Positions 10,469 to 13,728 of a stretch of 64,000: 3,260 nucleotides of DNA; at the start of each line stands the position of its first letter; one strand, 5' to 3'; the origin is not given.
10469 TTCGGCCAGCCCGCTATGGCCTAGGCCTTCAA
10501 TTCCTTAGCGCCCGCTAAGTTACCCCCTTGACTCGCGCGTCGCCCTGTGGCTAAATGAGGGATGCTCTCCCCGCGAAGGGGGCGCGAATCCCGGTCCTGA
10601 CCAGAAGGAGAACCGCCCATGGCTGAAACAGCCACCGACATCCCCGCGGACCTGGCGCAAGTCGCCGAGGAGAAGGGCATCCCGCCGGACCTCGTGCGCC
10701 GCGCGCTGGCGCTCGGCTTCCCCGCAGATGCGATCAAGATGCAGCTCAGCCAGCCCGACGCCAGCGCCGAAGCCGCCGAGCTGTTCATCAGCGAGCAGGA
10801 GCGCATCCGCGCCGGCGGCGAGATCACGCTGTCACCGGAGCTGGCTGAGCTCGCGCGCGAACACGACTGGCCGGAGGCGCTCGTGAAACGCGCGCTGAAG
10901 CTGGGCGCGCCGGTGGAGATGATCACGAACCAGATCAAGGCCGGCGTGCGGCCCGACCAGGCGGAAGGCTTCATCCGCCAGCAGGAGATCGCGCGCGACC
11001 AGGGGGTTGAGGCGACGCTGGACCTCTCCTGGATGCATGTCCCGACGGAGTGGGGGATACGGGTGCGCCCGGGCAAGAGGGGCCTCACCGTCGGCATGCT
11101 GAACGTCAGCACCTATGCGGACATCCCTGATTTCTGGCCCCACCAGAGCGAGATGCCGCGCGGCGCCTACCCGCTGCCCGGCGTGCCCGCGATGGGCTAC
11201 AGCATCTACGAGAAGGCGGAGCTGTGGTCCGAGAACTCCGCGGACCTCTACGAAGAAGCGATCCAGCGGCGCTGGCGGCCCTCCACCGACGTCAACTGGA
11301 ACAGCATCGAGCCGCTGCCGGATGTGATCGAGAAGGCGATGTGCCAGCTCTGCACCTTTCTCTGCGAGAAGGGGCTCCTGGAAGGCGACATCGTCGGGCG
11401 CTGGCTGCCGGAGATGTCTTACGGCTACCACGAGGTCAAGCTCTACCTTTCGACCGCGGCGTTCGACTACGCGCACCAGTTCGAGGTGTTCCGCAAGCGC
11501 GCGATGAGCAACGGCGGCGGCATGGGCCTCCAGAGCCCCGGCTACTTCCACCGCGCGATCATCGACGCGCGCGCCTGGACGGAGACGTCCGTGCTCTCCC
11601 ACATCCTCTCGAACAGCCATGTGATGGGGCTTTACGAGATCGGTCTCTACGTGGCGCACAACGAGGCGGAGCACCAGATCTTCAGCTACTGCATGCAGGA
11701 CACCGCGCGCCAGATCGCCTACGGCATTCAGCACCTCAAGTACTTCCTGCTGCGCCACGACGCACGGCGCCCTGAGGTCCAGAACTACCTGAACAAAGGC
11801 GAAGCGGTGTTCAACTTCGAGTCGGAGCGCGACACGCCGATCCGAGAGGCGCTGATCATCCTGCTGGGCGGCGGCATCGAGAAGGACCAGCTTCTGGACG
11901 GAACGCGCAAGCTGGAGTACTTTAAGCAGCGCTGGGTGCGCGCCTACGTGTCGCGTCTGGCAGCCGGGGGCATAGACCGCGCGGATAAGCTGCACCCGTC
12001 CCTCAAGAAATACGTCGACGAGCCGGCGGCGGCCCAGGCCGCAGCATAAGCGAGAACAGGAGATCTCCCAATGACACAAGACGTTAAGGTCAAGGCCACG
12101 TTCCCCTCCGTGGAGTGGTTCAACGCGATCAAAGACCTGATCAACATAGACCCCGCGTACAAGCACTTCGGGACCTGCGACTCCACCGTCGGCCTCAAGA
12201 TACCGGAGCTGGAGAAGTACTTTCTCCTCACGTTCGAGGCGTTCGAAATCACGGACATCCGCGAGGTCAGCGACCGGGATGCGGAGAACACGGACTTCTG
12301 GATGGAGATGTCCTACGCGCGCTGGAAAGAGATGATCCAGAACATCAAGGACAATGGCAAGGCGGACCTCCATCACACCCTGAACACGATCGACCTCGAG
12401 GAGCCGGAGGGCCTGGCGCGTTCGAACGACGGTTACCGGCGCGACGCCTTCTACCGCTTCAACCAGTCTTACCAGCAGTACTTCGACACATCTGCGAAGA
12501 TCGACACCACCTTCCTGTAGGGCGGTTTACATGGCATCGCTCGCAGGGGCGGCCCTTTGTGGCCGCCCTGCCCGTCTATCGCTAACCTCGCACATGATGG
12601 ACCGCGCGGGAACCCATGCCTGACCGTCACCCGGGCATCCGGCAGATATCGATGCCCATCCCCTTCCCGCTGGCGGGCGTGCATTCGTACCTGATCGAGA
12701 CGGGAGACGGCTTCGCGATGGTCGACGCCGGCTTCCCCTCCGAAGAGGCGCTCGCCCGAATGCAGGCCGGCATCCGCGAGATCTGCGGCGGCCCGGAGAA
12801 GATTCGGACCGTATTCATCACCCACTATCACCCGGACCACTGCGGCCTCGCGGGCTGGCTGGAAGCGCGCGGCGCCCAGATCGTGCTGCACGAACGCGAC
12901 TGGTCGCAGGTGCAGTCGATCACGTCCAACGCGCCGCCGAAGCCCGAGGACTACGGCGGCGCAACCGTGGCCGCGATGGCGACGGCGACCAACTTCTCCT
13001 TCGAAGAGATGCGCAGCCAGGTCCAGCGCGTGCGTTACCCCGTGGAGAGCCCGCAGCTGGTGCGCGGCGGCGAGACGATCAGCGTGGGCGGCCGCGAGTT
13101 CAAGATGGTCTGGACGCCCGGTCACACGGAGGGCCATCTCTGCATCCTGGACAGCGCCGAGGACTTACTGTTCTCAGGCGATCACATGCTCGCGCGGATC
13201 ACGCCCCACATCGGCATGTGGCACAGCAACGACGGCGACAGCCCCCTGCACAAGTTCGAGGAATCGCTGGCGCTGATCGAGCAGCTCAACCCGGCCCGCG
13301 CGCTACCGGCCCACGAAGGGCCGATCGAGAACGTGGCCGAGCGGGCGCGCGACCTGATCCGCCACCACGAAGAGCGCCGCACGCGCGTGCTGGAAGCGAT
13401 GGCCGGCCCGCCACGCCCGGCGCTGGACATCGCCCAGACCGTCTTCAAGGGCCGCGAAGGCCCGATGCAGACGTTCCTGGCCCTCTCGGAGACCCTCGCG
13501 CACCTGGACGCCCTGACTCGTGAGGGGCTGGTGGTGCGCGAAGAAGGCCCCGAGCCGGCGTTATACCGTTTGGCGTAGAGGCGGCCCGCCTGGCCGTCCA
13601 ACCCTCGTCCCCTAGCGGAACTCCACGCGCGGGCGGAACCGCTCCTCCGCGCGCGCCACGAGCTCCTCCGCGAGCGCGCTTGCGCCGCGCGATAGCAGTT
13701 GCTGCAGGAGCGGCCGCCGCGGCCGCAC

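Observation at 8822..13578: Candidate two-subunit diiron oxygenase: ligand-complete alpha paralog plus ligand-less beta paralog with a novel N-terminal repeat domain, a small SCP2-like protein and an MBL hydrolase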

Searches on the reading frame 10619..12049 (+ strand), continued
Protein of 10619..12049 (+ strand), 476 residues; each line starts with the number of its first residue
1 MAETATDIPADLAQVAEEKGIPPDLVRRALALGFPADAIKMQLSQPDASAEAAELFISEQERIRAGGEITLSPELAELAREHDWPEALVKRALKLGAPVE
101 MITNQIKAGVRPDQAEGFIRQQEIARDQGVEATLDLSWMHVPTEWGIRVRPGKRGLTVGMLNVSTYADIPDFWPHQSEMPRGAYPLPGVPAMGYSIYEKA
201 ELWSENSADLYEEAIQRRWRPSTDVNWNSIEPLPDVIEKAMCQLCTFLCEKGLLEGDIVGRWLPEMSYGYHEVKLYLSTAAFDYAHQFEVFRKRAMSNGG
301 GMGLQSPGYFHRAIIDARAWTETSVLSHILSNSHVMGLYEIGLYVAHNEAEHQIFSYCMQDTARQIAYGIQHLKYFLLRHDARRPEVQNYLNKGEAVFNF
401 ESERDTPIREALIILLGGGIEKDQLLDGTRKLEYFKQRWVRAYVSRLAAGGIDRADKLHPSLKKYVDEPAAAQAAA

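Call 65: fold_search(model_id=the predicted structure, library=pdb)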
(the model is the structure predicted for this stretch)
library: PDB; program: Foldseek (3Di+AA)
matches with E <= 10: 444; with E <= 0.001: 0
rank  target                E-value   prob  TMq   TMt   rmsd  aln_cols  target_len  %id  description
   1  7ail                  5.0e-03  1.00  0.38  0.53   7.6       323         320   10  Ribonucleotide Reductase R2m protein from Aquifex aeolicus (released 2021-10-06)
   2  4ac8_D                5.7e-03  1.00  0.39  0.56   8.3       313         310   17  R2-like ligand binding Mn-Fe oxidase from M. tuberculosis with an organized C-terminal helix (released 2012-09-26)
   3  1fzi_A                5.9e-03  1.00  0.36  0.34   6.4       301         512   15  METHANE MONOOXYGENASE HYDROXYLASE, FORM I PRESSURIZED WITH XENON GAS (released 2001-04-27)
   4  4hr5                  6.7e-03  1.00  0.34  0.53   6.5       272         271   17  R2-like ligand-binding oxidase without metal cofactor (released 2013-10-16)
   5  4ac8_B                7.3e-03  1.00  0.39  0.58   8.4       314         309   17  R2-like ligand binding Mn-Fe oxidase from M. tuberculosis with an organized C-terminal helix (released 2012-09-26)
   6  6f6f                  7.6e-03  1.00  0.31  0.47  10.2       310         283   17  R2-like ligand-binding oxidase V72I mutant with aerobically reconstituted Mn/Fe cofactor (released 2018-07-04)
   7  4ac8_A                7.9e-03  1.00  0.40  0.57   8.7       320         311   17  R2-like ligand binding Mn-Fe oxidase from M. tuberculosis with an organized C-terminal helix (released 2012-09-26)
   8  5dcs                  8.3e-03  1.00  0.37  0.56   6.0       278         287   18  R2-like ligand-binding oxidase with aerobically reconstituted Mn/Fe cofactor (long soak) (released 2015-09-09)
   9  2ani                  9.4e-03  1.00  0.37  0.52   5.9       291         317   13  Crystal structure of the F127Y mutant of Ribonucleotide Reductase R2 from Chlamydia trachomatis (released 2006-07-25)
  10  6qk0_A                9.8e-03  1.00  0.32  0.49   8.4       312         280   16  R2-like ligand-binding oxidase E69D mutant with anaerobically reconstituted Mn/Fe cofactor (released 2020-02-19)
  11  2inp_A                1.1e-02  1.00  0.35  0.34   8.2       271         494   14  Structure of the Phenol Hydroxylase-Regulatory Protein Complex (released 2007-01-16)
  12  2inp_D                1.1e-02  1.00  0.31  0.43   8.2       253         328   11  Structure of the Phenol Hydroxylase-Regulatory Protein Complex (released 2007-01-16)
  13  2inn_D                1.1e-02  1.00  0.30  0.43  14.6       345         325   13  Structure of the Phenol Hydroxyalse-Regulatory Protein Complex (released 2007-01-16)
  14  3ee4                  1.1e-02  1.00  0.32  0.51   8.4       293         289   17  R2-like ligand binding Mn/Fe oxidase from M. tuberculosis (released 2009-04-07)
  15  6f6c_A                1.2e-02  1.00  0.36  0.54   7.4       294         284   16  R2-like ligand-binding oxidase V72A mutant with aerobically reconstituted Mn/Fe cofactor (released 2018-07-04)
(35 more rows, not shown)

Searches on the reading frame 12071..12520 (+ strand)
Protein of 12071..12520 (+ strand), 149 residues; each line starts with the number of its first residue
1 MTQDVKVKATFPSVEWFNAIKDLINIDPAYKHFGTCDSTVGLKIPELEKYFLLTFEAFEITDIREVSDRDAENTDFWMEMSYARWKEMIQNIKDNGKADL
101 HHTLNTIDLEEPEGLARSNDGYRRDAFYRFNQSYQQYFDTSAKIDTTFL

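Call 3: search_protein_families(library=pfam, proteins=[window:12071-12520:+], max_evalue=1)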
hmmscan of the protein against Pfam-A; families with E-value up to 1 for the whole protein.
window:12071-12520:+ (149 aa): 2 families
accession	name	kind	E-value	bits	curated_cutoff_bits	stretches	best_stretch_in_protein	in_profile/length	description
PF13582.12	Reprolysin_3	-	0.042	14.8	22.4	1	58-142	23-107/123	Metallo-peptidase family M12B Reprolysin-like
PF18779.7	LRR_RI_capping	-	0.11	12.6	33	1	79-94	9-24/30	Capping Ribonuclease inhibitor Leucine Rich Repeat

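Call 4: search_protein_families(library=ncbifam, proteins=[window:12071-12520:+], max_evalue=1)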
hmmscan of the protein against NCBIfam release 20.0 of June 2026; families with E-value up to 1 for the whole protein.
window:12071-12520:+ (149 aa): 2 families
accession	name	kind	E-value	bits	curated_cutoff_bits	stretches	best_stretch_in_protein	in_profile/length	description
NF040521.1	C45_proenzyme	subfamily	0.039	13.3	85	1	69-142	243-310/313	C45 family autoproteolytic acyltransferase/hydrolase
NF006592.0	PRK09125.1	equivalog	0.049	12.6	200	1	31-116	96-181/283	DNA ligase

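Call 8: search_solved_structures(query=window:12071-12520:+, max_evalue=10)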
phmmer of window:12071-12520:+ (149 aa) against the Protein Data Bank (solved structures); distinct sequences matched with E-value up to 10: 2.
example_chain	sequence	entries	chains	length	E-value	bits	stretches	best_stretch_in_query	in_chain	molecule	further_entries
9be8_A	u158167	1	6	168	0.95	13.2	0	79-121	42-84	Transcription attenuation protein MtrB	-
9bds_A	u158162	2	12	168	0.96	13.2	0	79-121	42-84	Transcription attenuation protein MtrB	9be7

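Call 17: find_homologous_proteins(query=window:12071-12520:+, max_evalue=0.001)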
Query window:12071-12520:+ (149 aa): 647 proteins with E <= 0.001 among 652 candidates; the best 120 are listed.
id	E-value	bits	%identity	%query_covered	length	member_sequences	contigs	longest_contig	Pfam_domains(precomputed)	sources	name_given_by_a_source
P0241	1.6e-96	339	100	100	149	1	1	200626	-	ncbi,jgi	-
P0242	1.3e-74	267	74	100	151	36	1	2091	-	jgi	jgi:hypothetical protein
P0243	1.8e-74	267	73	100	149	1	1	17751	-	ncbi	-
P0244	2.7e-74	266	76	100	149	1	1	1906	-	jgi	-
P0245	3.9e-74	266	74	100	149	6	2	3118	-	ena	-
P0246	5.8e-74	265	74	99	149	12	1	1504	-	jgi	jgi:hypothetical protein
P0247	8.0e-74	265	74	99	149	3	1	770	-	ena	-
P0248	1.3e-73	264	75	99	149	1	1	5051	-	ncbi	-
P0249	1.6e-73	264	75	99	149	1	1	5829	-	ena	-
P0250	1.9e-73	264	74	99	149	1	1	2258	-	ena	-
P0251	3.3e-73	263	74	100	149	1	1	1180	-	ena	-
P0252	4.1e-73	263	72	100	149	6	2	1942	-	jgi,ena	-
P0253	4.2e-73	263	74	99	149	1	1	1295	-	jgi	jgi:hypothetical protein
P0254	4.4e-73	262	74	99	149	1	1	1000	-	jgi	jgi:hypothetical protein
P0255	8.8e-73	262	73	100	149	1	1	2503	-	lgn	-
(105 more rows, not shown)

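Call 25: search_solved_structures(query=A2, max_evalue=10)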
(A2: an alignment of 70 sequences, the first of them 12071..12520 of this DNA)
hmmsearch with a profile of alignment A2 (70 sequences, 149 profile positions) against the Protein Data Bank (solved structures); distinct sequences matched with E-value up to 10: 1.
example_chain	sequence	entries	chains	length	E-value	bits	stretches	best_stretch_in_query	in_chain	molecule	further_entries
3i4p_A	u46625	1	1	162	0.51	13.9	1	5-67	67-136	Transcriptional regulator, AsnC family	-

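Call 29: predict_structure(alignment_id=A2)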
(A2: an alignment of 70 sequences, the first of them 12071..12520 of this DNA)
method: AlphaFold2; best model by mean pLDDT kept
length: 149 residues; sequences in the alignment: 70
mean_pLDDT: 78.8   pTM: 0.77
mean pLDDT of the five models: 78.8, 77.4, 77.0, 76.8, 74.8
residues with pLDDT >= 90: 54; 70-90: 52; 50-70: 28; < 50: 15
segments of 3 or more residues with pLDDT < 50: 1-3, 109-115, 121-125
pLDDT, mean of each block of 10 residues (from residue 1): 68 95 86 75 94 89 95 85 90 81 54 50 51 77 92
secondary structure, 60 per line:
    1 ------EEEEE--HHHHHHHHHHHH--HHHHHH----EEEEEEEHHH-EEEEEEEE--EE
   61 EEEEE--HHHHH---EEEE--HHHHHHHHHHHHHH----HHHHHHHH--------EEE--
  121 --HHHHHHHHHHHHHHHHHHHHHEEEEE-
elements in order: E7-11 H14-25 H28-33 E38-44 E49-56 E59-65 H68-72 E76-79 H82-95 H100-107 E116-118 H123-143 E144-148

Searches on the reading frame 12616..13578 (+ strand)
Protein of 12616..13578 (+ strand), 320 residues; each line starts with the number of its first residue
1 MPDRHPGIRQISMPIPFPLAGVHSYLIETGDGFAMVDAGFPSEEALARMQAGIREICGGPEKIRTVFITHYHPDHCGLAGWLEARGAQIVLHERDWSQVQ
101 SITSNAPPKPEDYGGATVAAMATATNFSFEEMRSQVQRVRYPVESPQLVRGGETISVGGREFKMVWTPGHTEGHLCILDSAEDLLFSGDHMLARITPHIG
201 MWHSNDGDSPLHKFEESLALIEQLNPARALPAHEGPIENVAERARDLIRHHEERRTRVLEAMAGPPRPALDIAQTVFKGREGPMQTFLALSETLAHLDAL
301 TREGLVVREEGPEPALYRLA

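Call 3: search_protein_families(library=pfam, proteins=[window:12616-13578:+], max_evalue=1)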
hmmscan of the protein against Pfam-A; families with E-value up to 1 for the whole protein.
window:12616-13578:+ (320 aa): 6 families
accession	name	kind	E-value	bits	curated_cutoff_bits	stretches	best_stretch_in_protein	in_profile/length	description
PF00753.33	Lactamase_B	-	2.9e-25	89.8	22.7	1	21-233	5-196/196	Metallo-beta-lactamase superfamily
PF19583.5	ODP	-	3.5e-09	37.3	27.2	1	23-193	4-139/194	ODP family beta lactamase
PF21221.3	B_lactamase-like_C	-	2.6e-07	30.7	27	1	263-304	3-44/46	Metallo-beta-lactamase-like, C-terminal domain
PF12706.13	Lactamase_B_2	-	2.5e-06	27.7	27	1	58-233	26-199/200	Beta-lactamase superfamily domain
PF13483.12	Lactamase_B_3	-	0.087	13.2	24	1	22-145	7-58/160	Beta-lactamase superfamily domain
PF17778.7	BLACT_WH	-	0.17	12.3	22.8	1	290-310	22-42/46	Beta-lactamase associated winged helix domain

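Call 4: search_protein_families(library=ncbifam, proteins=[window:12616-13578:+], max_evalue=1)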
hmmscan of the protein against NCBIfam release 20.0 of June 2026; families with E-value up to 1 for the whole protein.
window:12616-13578:+ (320 aa): 43 families (the best 25 are shown)
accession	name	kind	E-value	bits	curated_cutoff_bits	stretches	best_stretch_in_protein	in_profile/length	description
NF053820.1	MBLfold_Strvi7410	exception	5.9e-48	164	525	1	3-318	4-341/343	Strvi_7410 family MBL fold metallo-hydrolase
NF033105.1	bla_subclass_B3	equivalog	5.2e-14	52.2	240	2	21-101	22-101/257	subclass B3 metallo-beta-lactamase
TIGR04558.1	SoxH_rel_PQQ_1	hypoth_equivalog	1.5e-13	50.5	300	2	147-241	135-220/285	quinoprotein relay system zinc metallohydrolase 1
NF012229.1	bla_class_B_core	domain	1.5e-12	47.9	100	1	24-175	17-134/139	metallo-beta-lactamase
TIGR04559.1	SoxH_rel_PQQ_2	hypoth_equivalog_domain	3e-12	46.5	280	2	137-244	123-223/283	quinoprotein relay system zinc metallohydrolase 2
TIGR03413.1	GSH_gloB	equivalog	7.1e-11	41.9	200.8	2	147-193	84-130/248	hydroxyacylglutathione hydrolase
NF000438.2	blaPOM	exception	9e-10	38.2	610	2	139-176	148-185/286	POM family subclass B3 metallo-beta-lactamase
NF000469.2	CAR_gen_B3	exception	2.8e-09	36.4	500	2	22-113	74-164/311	CAR family subclass B3 metallo-beta-lactamase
NF007597.0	PRK10241.1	equivalog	5.4e-09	35.7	421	1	147-193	87-131/251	hydroxyacylglutathione hydrolase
NF047925.1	pyridox_lacton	equivalog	3.4e-08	33.6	325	1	25-190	47-208/268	4-pyridoxolactonase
NF045699.1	AHLLactAiiA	equivalog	2.7e-07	30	375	2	147-181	149-180/251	quorum-quenching N-acyl homoserine lactonase AiiA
NF047979.1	lactonase_AidB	equivalog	4.1e-07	29.5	360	1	22-78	51-110/271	AidB family quorum-quenching N-acyl homoserine lactonase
NF000456.2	blaMSI-1_fam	exception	4.4e-07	29.4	550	1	21-174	47-176/289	MSI-1 family subclass B3 metallo-beta-lactamase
NF033106.1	blaL1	exception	7.5e-07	28.4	560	2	24-90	61-126/290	L1 family subclass B3 metallo-beta-lactamase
NF040644.1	blaPAM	exception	2.1e-06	27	615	2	141-175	150-184/287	PAM family subclass B3 metallo-beta-lactamase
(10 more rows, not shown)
